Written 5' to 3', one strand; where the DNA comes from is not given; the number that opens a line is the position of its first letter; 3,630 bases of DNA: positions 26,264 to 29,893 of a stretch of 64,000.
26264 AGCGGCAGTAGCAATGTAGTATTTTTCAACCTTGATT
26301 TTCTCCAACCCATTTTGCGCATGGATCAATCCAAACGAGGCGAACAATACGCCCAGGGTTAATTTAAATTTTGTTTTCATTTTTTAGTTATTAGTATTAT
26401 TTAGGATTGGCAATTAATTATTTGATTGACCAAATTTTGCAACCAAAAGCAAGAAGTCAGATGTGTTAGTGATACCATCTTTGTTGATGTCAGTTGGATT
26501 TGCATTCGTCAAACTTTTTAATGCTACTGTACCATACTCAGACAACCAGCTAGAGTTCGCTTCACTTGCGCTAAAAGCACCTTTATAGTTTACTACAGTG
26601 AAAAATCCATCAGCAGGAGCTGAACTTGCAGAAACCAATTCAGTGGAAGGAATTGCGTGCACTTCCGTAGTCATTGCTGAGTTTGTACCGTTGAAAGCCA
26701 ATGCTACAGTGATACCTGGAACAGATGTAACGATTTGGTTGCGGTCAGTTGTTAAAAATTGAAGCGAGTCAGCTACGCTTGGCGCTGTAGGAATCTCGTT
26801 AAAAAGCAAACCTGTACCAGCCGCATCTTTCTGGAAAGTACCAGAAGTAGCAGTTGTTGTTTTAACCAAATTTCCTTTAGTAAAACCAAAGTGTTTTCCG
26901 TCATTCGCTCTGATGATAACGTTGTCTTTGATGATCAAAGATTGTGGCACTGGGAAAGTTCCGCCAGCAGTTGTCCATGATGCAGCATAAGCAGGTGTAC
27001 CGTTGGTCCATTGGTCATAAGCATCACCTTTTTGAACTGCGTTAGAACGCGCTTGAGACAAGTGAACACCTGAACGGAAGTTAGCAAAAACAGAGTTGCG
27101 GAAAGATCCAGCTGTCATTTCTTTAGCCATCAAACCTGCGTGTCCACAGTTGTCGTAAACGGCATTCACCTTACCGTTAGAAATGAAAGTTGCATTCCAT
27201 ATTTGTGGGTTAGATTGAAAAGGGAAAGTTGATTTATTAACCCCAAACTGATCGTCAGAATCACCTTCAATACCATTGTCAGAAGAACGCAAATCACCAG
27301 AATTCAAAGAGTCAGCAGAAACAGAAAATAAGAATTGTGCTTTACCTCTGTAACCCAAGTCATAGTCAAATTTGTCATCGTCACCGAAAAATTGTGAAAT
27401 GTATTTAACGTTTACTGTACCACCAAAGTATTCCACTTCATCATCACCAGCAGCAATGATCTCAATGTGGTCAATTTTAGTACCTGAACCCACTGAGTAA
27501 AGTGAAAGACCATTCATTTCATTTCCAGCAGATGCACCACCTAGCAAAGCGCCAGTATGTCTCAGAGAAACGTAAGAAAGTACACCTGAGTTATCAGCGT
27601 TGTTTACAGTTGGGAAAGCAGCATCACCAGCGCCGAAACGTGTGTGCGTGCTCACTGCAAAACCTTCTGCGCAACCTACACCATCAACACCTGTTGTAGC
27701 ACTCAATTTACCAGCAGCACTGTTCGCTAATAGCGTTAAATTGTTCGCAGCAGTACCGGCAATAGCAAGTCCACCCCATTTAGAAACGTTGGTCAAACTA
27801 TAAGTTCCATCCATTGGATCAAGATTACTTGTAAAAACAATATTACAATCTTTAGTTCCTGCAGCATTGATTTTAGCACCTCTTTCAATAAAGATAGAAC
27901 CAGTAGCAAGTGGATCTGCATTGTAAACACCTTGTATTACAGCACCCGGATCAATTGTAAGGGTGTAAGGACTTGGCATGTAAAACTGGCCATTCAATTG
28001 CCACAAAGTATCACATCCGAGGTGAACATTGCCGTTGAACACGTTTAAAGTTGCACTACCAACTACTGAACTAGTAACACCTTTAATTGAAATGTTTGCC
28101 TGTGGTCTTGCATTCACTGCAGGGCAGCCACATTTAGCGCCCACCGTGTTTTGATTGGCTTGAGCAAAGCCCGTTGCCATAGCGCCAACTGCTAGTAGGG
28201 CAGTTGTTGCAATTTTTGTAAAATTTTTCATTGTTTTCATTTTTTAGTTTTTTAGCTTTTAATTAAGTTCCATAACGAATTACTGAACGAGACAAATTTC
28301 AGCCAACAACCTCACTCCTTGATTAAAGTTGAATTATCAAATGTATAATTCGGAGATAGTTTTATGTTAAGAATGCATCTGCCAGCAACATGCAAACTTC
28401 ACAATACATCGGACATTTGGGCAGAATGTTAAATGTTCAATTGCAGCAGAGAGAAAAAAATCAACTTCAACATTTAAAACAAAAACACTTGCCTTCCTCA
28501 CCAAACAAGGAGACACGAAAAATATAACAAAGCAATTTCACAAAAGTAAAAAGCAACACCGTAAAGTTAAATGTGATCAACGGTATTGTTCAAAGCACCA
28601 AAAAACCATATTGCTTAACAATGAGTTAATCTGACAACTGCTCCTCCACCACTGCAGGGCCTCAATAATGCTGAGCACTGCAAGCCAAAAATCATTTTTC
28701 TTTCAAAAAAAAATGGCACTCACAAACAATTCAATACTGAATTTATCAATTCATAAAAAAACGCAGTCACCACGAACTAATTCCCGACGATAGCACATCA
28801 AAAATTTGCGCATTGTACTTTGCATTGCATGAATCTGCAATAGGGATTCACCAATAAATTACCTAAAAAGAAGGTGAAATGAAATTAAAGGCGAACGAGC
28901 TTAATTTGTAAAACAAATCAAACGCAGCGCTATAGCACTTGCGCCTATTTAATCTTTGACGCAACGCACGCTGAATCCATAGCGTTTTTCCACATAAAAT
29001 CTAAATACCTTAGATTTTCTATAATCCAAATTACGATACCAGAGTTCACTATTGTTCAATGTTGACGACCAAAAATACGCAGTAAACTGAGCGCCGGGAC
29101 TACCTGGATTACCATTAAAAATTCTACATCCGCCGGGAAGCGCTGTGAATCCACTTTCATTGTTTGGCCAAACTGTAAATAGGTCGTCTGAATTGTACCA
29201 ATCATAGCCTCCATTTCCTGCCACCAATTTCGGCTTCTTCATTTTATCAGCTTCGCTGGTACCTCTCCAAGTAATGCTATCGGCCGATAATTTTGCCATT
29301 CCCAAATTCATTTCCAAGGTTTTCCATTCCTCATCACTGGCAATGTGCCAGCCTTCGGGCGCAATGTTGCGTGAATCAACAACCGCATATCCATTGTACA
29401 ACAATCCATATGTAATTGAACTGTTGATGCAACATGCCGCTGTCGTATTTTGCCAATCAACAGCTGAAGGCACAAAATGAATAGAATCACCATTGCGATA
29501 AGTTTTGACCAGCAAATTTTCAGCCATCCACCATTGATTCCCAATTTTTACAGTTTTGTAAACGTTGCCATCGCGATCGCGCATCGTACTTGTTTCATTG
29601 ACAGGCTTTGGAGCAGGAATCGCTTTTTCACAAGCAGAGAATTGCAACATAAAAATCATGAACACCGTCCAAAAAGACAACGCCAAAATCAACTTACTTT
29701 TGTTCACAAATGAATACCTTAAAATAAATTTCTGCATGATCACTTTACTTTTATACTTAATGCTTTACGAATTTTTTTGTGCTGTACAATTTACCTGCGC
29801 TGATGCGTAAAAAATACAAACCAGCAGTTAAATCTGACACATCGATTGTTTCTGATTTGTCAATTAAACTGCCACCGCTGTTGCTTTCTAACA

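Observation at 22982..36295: Four clustered paralogues share an N-terminal domain of about 230 aa that I do not recognise. They are interleaved with a TonB-dependent receptor and a FISUMP lipoprotein.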

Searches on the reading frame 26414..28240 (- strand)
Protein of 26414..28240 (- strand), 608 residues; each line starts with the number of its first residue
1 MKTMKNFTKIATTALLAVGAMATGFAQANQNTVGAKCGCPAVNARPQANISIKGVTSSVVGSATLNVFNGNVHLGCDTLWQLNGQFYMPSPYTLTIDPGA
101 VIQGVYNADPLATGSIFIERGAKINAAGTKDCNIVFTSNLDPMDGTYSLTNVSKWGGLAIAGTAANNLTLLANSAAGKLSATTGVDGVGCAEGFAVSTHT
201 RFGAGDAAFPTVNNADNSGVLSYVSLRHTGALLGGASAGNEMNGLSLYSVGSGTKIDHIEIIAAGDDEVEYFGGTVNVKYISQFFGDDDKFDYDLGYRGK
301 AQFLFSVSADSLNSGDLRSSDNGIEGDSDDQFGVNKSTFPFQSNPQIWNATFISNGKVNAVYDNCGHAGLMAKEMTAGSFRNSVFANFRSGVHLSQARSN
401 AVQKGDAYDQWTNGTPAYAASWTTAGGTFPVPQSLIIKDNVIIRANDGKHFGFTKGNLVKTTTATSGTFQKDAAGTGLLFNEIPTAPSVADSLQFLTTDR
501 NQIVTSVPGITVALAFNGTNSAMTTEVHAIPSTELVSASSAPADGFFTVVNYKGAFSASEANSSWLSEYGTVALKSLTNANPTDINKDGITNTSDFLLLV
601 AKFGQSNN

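Call 4: search_protein_families(library=pfam, proteins=[window:26414-28240:-], max_evalue=0.01)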
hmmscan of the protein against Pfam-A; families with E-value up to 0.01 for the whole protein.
window:26414-28240:- (608 aa): 0 families

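Call 5: search_protein_families(library=ncbifam, proteins=[window:26414-28240:-], max_evalue=0.01)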
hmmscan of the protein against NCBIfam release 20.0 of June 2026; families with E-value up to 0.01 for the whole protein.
window:26414-28240:- (608 aa): 0 families

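Call 29: search_protein_families(library=pfam, proteins=[window:26414-28240:-], max_evalue=10)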
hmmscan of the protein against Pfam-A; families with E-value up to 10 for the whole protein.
window:26414-28240:- (608 aa): 0 families

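Call 31: search_solved_structures(query=window:26414-28240:-, max_evalue=1)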
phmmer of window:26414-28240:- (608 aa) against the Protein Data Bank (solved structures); distinct sequences matched with E-value up to 1: 2.
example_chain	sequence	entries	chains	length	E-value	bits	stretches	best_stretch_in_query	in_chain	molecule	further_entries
2y3n_B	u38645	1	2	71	0.13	13.9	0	582-606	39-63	CELLULOSOMAL FAMILY-48 PROCESSIVE GLYCOSIDE HYDROLASE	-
6h56_A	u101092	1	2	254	0.6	11.8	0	79-110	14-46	Effector domain of Pseudomonas aeruginosa VgrG2b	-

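Call 58: find_homologous_proteins(query=window:26414-28240:-, max_evalue=0.00001)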
Query window:26414-28240:- (608 aa): 662 proteins with E <= 0.00001 among 8000 candidates; the best 120 are listed.
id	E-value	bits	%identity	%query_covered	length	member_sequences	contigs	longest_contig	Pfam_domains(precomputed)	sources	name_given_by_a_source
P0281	0.0e+0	1336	99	100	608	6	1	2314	PF28492.1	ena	-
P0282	0.0e+0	1060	79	99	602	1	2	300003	PF28492.1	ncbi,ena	-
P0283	2.9e-274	929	69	99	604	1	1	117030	PF28492.1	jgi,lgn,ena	-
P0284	8.7e-270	914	69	99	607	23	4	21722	PF28492.1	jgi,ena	-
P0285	2.0e-259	880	65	100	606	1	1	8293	PF28492.1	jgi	jgi:hypothetical protein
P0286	2.8e-250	850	66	99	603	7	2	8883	PF28492.1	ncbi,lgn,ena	-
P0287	3.8e-247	840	65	99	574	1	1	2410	PF28492.1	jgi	jgi:hypothetical protein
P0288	3.8e-233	793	59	99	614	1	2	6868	PF28492.1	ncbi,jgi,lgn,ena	-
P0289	9.5e-232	789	60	99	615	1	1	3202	PF28492.1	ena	-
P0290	3.8e-219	747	57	100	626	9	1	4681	PF28492.1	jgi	jgi:hypothetical protein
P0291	2.2e-204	698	54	99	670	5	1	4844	PF28492.1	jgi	jgi:hypothetical protein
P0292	3.6e-192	658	50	100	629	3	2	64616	PF28492.1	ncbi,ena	-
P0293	1.8e-187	643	52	100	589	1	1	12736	PF28492.1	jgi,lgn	-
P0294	4.9e-186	638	51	99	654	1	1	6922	PF28492.1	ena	-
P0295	3.4e-180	619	51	100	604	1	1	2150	PF28492.1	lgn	-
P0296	5.6e-178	611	49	100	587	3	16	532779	PF28492.1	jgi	jgi:hypothetical protein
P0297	3.7e-175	602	50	98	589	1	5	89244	PF28492.1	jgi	jgi:hypothetical protein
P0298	6.3e-175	601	51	100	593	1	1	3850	PF28492.1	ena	-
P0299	1.5e-174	600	51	98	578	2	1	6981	PF28492.1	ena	-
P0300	2.6e-166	573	50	97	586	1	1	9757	PF28492.1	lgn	-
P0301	1.1e-161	557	50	95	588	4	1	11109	PF28492.1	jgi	jgi:hypothetical protein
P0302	3.6e-161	556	46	100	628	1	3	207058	PF28492.1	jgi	-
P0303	5.2e-161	555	49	99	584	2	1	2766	PF28492.1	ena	-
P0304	2.2e-158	546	50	95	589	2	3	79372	PF28492.1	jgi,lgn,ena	jgi:hypothetical protein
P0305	2.9e-157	543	48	100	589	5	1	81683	PF28492.1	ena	-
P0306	8.2e-157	541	47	100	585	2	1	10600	PF28492.1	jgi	-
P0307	2.2e-155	537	47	99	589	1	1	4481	PF28492.1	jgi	jgi:hypothetical protein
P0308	4.2e-155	536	47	98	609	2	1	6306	PF28492.1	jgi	jgi:hypothetical protein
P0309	1.4e-153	531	47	99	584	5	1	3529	PF28492.1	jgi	jgi:hypothetical protein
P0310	6.5e-153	528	47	98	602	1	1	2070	PF28492.1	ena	-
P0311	2.9e-152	526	48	96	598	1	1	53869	PF28492.1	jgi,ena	-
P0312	4.3e-152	526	46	99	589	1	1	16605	PF28492.1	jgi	jgi:hypothetical protein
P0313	1.0e-151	524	48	94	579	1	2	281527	PF28492.1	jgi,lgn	jgi:hypothetical protein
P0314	1.4e-150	521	47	96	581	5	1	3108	PF28492.1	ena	-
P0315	1.8e-149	517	47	99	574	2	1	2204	PF28492.1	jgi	jgi:hypothetical protein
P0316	2.1e-149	517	46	98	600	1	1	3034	PF28492.1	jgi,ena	-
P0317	5.9e-149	515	45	98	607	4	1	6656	PF28492.1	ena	-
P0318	1.2e-147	511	45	100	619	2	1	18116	PF28492.1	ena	-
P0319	2.8e-147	510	47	99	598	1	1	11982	PF28492.1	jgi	-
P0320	1.1e-146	508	46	100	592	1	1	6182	PF28492.1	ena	-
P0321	6.2e-146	505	48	100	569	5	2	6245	PF28492.1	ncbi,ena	-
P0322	1.4e-144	501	46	100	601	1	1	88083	PF28492.1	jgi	jgi:hypothetical protein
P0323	9.8e-144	498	46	99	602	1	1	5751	PF28492.1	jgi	jgi:hypothetical protein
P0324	1.4e-143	498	47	99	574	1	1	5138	PF28492.1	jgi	jgi:hypothetical protein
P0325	2.7e-143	497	47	99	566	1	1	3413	PF28492.1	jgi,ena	jgi:hypothetical protein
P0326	1.4e-142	494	47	100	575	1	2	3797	PF28492.1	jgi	jgi:hypothetical protein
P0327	1.8e-142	494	46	99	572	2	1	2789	PF28492.1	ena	-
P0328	1.1e-141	491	46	97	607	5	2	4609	PF28492.1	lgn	-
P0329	2.0e-141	491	46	100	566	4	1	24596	PF28492.1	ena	-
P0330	2.9e-141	490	45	96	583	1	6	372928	PF28492.1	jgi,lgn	jgi:hypothetical protein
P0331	8.4e-141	488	46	100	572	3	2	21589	PF28492.1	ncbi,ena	-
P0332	2.5e-140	487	47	100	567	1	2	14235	PF28492.1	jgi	jgi:hypothetical protein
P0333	5.6e-140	486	48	96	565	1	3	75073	PF28492.1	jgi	jgi:hypothetical protein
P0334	3.4e-139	483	46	99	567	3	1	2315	PF28492.1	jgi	-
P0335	4.8e-139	483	47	96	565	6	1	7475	PF28492.1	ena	-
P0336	7.9e-139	482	46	99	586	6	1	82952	PF28492.1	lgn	-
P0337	5.1e-138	479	47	99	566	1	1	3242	PF28492.1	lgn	-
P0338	2.7e-137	477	46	99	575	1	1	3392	PF28492.1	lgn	-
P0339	4.4e-137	476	44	100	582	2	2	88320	PF28492.1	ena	-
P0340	4.8e-137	476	46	97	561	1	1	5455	PF28492.1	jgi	jgi:hypothetical protein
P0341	1.5e-136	474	45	99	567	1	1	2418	PF28492.1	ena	-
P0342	2.0e-136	474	46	96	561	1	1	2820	PF28492.1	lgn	-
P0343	4.8e-136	473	46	95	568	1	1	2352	PF28492.1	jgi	jgi:hypothetical protein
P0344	1.1e-134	468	46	99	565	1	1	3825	PF28492.1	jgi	jgi:hypothetical protein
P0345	2.0e-134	467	48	88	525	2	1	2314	PF28492.1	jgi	jgi:hypothetical protein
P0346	2.1e-134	467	44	96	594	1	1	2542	PF28492.1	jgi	-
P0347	5.9e-134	466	44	100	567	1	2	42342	PF28492.1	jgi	jgi:hypothetical protein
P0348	2.4e-133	464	44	99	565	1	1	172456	PF28492.1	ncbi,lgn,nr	ncbi:MAG: hypothetical protein HXX13_11920 [Bacteroidetes bacterium]|nr:hypothetical protein [Bacter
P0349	2.3e-132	461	45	99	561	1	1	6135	PF28492.1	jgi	jgi:hypothetical protein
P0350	4.2e-131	456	46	93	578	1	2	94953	PF28492.1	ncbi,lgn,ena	ncbi:MAG: hypothetical protein WCK02_03190 [Bacteroidota bacterium]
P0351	8.6e-131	455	45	99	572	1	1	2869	PF28492.1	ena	-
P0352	5.6e-129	449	44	100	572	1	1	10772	PF28492.1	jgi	-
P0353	1.7e-126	441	43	99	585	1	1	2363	PF28492.1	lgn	-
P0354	1.6e-124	435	43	99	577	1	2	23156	PF28492.1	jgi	-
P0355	6.6e-124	433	43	100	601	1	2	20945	PF28492.1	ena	-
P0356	2.5e-121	424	50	63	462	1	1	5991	PF28492.1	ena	-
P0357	7.7e-119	416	44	99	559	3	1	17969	PF28492.1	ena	-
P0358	7.1e-118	413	41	100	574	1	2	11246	PF28492.1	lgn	-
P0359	9.3e-118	412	41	100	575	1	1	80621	PF28492.1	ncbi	-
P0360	9.7e-118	412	41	100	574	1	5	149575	PF28492.1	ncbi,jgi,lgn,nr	ncbi:MAG: hypothetical protein NWQ44_01730 [Flavobacteriales bacterium]|jgi:hypothetical protein|nr:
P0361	1.9e-116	408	41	100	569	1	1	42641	PF28492.1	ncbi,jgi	ncbi:MAG: hypothetical protein RLZZ91_1552 [Bacteroidota bacterium]|jgi:hypothetical protein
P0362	4.0e-116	407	49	76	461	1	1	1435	PF28492.1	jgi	jgi:hypothetical protein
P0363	5.8e-116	406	41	100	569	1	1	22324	PF28492.1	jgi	jgi:hypothetical protein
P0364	1.1e-114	402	41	100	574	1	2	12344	PF28492.1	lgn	-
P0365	1.1e-114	402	41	100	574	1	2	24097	PF28492.1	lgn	-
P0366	1.6e-113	398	43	100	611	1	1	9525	PF28492.1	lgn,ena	-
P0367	2.6e-113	398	41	99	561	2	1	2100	PF28492.1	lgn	-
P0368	6.0e-113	396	41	100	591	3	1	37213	PF28492.1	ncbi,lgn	ncbi:MAG: hypothetical protein RLY35_1024 [Bacteroidota bacterium]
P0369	7.0e-113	396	42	100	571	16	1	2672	PF28492.1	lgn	-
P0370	8.6e-113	396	42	99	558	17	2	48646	PF28492.1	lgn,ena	-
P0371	1.4e-112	395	41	100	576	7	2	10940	PF28492.1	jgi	jgi:hypothetical protein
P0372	1.1e-111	392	41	100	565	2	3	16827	PF28492.1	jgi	jgi:hypothetical protein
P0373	1.8e-111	392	41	100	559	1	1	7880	PF28492.1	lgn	-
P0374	5.3e-111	390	42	96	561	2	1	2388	PF28492.1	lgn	-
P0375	1.2e-110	389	41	99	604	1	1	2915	PF28492.1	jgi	jgi:hypothetical protein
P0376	1.7e-110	388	41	95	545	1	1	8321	PF28492.1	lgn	-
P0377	1.8e-110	388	41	97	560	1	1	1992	PF28492.1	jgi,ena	-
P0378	3.6e-110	387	41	100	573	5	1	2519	PF28492.1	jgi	jgi:hypothetical protein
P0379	6.1e-110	387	40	99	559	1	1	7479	PF28492.1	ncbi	ncbi:MAG: hypothetical protein ABI772_09805 [Bacteroidota bacterium]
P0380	6.2e-110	387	41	99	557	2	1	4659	PF28492.1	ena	-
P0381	9.0e-110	386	42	97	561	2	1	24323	PF28492.1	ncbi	-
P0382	1.5e-109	385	42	96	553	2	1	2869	PF28492.1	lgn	-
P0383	1.9e-109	385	40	100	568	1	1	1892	PF28492.1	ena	-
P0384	2.8e-109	384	41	100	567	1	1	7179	PF28492.1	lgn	-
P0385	1.4e-108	382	40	99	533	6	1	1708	PF28492.1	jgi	jgi:hypothetical protein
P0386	1.6e-108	382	41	94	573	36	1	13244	PF28492.1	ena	-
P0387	1.9e-108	382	41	100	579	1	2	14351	PF28492.1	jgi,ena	jgi:hypothetical protein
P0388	1.9e-108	382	41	100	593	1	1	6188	PF28492.1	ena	-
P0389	2.5e-108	381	40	100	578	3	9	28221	PF28492.1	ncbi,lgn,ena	-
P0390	2.5e-108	381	41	100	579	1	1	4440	PF28492.1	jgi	jgi:hypothetical protein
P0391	3.7e-108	381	41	100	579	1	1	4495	PF28492.1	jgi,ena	jgi:hypothetical protein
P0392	4.0e-108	381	43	99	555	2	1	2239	PF28492.1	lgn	-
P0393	4.1e-108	381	41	100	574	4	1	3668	PF28492.1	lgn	-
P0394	4.6e-108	380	43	100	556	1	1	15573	PF28492.1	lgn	-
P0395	4.8e-108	380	41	100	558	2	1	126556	PF28492.1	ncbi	-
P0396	5.8e-108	380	39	100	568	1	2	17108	PF28492.1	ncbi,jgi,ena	jgi:hypothetical protein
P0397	7.1e-108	380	41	99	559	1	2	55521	PF28492.1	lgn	-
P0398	9.7e-108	379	40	100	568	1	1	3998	PF28492.1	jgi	jgi:hypothetical protein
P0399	1.3e-107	379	40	100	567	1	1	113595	PF28492.1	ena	-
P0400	1.4e-107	379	40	98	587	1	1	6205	PF28492.1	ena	-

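Call 60: search_solved_structures(query=A6, max_evalue=10)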
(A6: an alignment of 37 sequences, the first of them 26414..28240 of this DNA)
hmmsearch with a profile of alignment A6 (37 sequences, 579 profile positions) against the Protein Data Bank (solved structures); distinct sequences matched with E-value up to 10: 13.
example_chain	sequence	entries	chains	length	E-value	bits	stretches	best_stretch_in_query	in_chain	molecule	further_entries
2y3n_B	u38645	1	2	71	0.00047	21.9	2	553-578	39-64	CELLULOSOMAL FAMILY-48 PROCESSIVE GLYCOSIDE HYDROLASE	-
6kg9_A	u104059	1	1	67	0.47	12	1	547-576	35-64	And cellulose-binding endoglucanase family 9 CelL ortholog dockerin domain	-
9oaa_A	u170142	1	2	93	0.53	11.9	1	515-577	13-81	Protein S100-A8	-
8sjc_A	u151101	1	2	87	0.56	11.8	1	515-576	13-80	Protein S100-A8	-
7quv_A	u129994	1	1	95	0.63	11.6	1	512-576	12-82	Protein S100-A8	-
5hlo_A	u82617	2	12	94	0.67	11.5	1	511-576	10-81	Protein S100-A8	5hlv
1xk4_A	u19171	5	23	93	0.69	11.5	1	515-576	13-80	Calgranulin A | Protein S100-A8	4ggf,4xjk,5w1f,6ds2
1mr8_A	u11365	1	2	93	0.8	11.3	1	516-576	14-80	MIGRATION INHIBITORY FACTOR-RELATED PROTEIN 8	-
8sjb_A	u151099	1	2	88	0.87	11.1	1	551-576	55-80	Protein S100-A8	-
4fl4_A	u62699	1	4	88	1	10.9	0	543-571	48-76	Glycoside hydrolase family 9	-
6kgc_B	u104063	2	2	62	1.1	10.9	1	547-574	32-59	And cellulose-binding endoglucanase family 9 CelL ortholog dockerin domain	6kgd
6kge_D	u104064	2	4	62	1.3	10.6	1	548-574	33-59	And cellulose-binding endoglucanase family 9 CelL ortholog dockerin domain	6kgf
2mpw_A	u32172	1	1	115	1.7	10.2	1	51-117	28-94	Intimin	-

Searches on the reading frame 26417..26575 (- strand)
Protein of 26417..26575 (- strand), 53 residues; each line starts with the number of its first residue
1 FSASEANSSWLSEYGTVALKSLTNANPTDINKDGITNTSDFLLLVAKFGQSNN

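Call 33: search_protein_families(library=pfam, proteins=[window:26417-26575:-], max_evalue=10)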
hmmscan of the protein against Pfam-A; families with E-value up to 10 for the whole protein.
seq(53 aa): 1 family
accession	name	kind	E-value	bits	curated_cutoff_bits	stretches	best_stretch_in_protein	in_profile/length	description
PF00404.24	Dockerin_1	-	0.011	16.3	22.9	1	23-46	31-54/57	Dockerin type I domain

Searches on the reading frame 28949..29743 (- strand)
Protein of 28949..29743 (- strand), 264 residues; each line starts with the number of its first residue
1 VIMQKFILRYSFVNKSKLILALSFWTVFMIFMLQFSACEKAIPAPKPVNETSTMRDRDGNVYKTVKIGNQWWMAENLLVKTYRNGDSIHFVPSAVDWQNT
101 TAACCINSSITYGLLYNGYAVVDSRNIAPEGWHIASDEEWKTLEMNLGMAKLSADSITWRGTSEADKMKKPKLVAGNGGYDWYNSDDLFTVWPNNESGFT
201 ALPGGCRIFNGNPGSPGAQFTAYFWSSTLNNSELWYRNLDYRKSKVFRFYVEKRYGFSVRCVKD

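Call 4: search_protein_families(library=pfam, proteins=[window:28949-29743:-], max_evalue=0.01)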
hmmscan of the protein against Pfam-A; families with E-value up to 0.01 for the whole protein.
window:28949-29743:- (264 aa): 1 family
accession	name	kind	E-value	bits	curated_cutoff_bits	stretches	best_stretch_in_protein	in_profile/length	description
PF09603.15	Fib_succ_major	-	3.7e-43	148.4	33.9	1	65-263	1-187/187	Fibrobacter succinogenes major domain (Fib_succ_major)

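Call 5: search_protein_families(library=ncbifam, proteins=[window:28949-29743:-], max_evalue=0.01)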
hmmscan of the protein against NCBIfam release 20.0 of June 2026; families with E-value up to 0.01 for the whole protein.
window:28949-29743:- (264 aa): 1 family
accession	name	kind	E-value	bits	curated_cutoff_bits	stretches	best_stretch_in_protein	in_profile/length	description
TIGR02145.1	Fib_succ_major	domain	2.2e-31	109.9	41.65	1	56-264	5-176/176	FISUMP domain-containing protein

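Call 32: search_solved_structures(query=window:28949-29743:-, max_evalue=1)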
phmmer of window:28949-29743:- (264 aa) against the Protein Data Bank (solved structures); distinct sequences matched with E-value up to 1: 1.
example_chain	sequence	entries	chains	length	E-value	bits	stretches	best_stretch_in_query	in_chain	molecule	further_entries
5y4m_A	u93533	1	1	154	0.9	12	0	108-195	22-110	human CASPR2 Disc domain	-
